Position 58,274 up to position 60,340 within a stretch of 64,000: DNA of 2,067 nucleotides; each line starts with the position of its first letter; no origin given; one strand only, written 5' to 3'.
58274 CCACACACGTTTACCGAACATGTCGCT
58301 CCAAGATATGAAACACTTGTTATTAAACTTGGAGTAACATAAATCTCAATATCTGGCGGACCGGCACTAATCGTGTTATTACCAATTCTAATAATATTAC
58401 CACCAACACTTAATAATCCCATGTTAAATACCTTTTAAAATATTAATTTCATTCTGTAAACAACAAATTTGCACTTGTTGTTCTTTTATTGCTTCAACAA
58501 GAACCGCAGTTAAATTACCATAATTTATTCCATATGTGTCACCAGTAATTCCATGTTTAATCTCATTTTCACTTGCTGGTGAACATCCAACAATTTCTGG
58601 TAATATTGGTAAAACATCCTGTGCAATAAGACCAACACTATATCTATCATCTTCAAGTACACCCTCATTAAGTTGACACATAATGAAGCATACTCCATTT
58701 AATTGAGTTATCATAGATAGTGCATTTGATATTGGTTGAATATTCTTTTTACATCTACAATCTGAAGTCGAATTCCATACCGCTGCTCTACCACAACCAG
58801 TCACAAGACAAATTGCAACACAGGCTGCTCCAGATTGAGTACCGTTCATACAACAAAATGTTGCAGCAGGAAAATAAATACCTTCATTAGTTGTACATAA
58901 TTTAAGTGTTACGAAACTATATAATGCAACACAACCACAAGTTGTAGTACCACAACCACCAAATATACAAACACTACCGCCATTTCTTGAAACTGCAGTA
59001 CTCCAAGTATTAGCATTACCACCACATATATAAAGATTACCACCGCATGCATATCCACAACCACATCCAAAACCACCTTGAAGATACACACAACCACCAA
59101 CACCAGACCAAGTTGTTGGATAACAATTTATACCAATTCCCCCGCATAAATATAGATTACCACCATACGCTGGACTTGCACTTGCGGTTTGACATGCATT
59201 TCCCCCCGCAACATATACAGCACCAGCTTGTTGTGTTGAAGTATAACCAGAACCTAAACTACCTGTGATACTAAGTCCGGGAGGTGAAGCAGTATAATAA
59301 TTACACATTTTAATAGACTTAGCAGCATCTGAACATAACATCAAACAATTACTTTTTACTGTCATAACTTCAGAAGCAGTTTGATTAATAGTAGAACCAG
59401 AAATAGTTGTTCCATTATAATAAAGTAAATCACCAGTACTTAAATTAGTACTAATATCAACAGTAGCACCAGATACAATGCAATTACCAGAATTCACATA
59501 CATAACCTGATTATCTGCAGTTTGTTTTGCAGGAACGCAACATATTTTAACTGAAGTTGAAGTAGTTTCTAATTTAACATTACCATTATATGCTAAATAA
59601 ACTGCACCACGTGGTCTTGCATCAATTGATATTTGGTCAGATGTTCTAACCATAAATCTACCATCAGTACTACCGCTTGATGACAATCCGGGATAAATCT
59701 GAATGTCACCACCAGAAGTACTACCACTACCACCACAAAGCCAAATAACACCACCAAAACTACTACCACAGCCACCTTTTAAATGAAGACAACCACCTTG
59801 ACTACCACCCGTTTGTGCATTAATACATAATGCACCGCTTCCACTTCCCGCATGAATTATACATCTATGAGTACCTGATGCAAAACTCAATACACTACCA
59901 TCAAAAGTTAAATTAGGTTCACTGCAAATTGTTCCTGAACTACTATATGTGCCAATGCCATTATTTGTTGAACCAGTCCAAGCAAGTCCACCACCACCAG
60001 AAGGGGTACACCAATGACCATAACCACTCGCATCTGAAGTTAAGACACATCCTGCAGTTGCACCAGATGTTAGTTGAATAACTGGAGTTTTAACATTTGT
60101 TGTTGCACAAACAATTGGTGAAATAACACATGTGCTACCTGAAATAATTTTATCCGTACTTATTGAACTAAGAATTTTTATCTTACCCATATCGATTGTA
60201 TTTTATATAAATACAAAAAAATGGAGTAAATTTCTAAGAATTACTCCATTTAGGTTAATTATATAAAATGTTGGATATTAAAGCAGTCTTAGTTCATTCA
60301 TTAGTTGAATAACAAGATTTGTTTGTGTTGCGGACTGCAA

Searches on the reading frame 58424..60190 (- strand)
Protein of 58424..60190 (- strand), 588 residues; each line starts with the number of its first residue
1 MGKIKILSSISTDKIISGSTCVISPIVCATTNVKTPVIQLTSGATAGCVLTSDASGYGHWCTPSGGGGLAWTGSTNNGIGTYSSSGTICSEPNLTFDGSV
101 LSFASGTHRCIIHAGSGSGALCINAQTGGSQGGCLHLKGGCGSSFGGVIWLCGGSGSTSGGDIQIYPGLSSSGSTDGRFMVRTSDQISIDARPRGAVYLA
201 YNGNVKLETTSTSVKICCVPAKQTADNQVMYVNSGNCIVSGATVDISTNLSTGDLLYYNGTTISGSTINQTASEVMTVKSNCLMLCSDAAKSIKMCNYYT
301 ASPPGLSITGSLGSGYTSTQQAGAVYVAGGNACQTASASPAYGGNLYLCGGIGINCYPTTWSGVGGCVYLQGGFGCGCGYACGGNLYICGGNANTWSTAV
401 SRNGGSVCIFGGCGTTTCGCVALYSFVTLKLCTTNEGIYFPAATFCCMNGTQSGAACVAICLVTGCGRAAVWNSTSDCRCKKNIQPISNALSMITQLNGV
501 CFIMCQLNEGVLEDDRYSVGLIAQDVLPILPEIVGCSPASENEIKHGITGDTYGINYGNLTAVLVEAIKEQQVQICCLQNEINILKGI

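Call 14: search_protein_families(library=phrogs, proteins=[window:58424-60190:-], max_evalue=0.001)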
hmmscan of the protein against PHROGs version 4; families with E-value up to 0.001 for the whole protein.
window:58424-60190:- (588 aa): 21 families
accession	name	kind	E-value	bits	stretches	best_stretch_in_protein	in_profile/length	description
phrog_5668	-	tail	1.5e-23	83.6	1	462-586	1445-1562/1567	tail fiber protein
phrog_5481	-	tail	1.1e-20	74.8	1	464-586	904-1024/1043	tail fiber protein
phrog_8215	-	tail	1.1e-19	71.4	1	468-580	901-994/1000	baseplate wedge initiator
phrog_14572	-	tail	1.9e-19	71.1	1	466-586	355-474/484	tail fiber protein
phrog_1699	-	tail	2.7e-16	60.3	1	471-584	890-993/1000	long tail fiber protein distal subunit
phrog_11011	-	tail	3.8e-16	59.1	1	475-586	1180-1281/1291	long tail fiber protein distal subunit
phrog_18186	-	tail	4.7e-16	59.6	1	453-580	464-572/582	baseplate wedge subunit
phrog_1980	-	tail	6.7e-16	59.6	1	210-586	178-434/449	tail fiber protein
phrog_6921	-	tail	7.6e-13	49.1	1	463-586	615-735/738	tail fiber protein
phrog_4563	-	tail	3.6e-12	47.2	1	463-586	214-333/346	tail fiber protein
phrog_19966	-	tail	6e-11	42.6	1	473-575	630-717/724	long tail fiber protein distal subunit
phrog_28992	-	unknown function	4.4e-10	40.2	1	460-586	233-340/343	-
phrog_21722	-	tail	4.5e-10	39.7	1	443-581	445-567/576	long tail fiber protein distal subunit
phrog_6578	-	tail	1.1e-09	37.7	1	465-586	1069-1191/1210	tail fiber protein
phrog_25848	-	tail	3.3e-09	36.5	1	476-586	505-595/598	tail fiber protein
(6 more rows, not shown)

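Call 15: search_dna_similar(query=window:58424-60190:-, collection=phages, mode=protein, max_rows=15)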
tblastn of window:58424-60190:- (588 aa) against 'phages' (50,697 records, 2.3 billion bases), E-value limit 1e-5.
Records with a match: 445; places in all: 484; records where one place covers at least 80% of the query: 0.
Best place of each record, by identity: <60% 445.
By first word of the organism name: Salmonella 131; Escherichia 83; Vibrio 55; Klebsiella 54; Synechococcus 46; Citrobacter 15; Cronobacter 7; Phage 6; Pseudomonas 5; Cyanophage 5; and 21 more.
By host as written in the record: - 76; Escherichia coli 21; Salmonella enterica subsp. enterica serovar Enteritidis PT1 16; Klebsiella pneumoniae 14; Citrobacter freundii 13; Salmonella enterica subsp. enterica serovar Enteritidis 12; Escherichia coli K-12 12; Salmonella enterica subsp. enterica serovar Typhimurium 11; and 149 more.
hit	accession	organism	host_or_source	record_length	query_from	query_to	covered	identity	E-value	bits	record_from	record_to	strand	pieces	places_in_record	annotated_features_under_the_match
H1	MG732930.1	Enterobacter phage Ec_L1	Enterobacter cloacae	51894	435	587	26%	33.8%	2e-12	76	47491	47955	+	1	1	tail fiber protein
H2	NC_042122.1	Enterobacter phage Ec_L1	Enterobacter cloacae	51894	435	587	26%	33.8%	2e-12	76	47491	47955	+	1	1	tail fiber protein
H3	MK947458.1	Salmonella phage vB_SenS_SB10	Salmonella enterica subsp. enterica ...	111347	442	586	25%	35.3%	1e-10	71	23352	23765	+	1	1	hypothetical protein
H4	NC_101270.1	Salmonella phage vB_SenS_SB10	Salmonella enterica subsp. enterica ...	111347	442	586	25%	35.3%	1e-10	71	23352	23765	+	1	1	hypothetical protein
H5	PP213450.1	Salmonella phage ZBSTP12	Salmonella enterica subsp. enterica ...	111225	442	586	25%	35.3%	1e-10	71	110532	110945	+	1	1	tail fiber protein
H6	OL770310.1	Escherichia phage PSa2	Enterobacteriaceae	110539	442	586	25%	34.6%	1e-10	71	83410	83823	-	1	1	putative tail protein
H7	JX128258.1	Escherichia phage ECML-117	Escherichia coli O157:H7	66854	443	586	24%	34.2%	2e-7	61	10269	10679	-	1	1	phage tail fiber protein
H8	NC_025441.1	Escherichia phage ECML-117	Escherichia coli O157:H7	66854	443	586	24%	34.2%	2e-7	61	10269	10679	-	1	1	tail fiber protein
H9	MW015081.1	Synechococcus phage S-SRM01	Synechococcus sp. KCZYC6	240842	428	583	27%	31.4%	3e-14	83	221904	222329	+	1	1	putative tail fiber protein | hypothetical protein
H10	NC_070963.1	Synechococcus phage S-SRM01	Synechococcus sp. KCZYC6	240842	428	583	27%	31.4%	3e-14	83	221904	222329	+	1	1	long tail fiber protein distal subunit | regulator of chromosome condensation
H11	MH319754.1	Marine virus AG-345-L05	single cell amplified by WGA-X; seawater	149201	461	582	21%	39.3%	1e-13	81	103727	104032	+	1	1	record has no annotation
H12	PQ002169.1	Salmonella phage vB_Sen_SG_WM_RUS_R2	Salmonella enterica subsp. enterica ...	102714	456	586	22%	36.6%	2e-10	70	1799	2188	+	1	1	none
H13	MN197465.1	Salmonella phage 2-3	Salmonella enterica subsp. enterica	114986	460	586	22%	37.7%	6e-11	72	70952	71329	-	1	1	hypothetical protein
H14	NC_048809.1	Salmonella phage 2-3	Salmonella enterica subsp. enterica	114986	460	586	22%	37.7%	6e-11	72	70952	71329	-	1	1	tail fiber protein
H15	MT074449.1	Salmonella phage bombadil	Salmonella enterica subsp. enterica ...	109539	460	586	22%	37.7%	6e-11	72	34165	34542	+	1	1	tail fibers protein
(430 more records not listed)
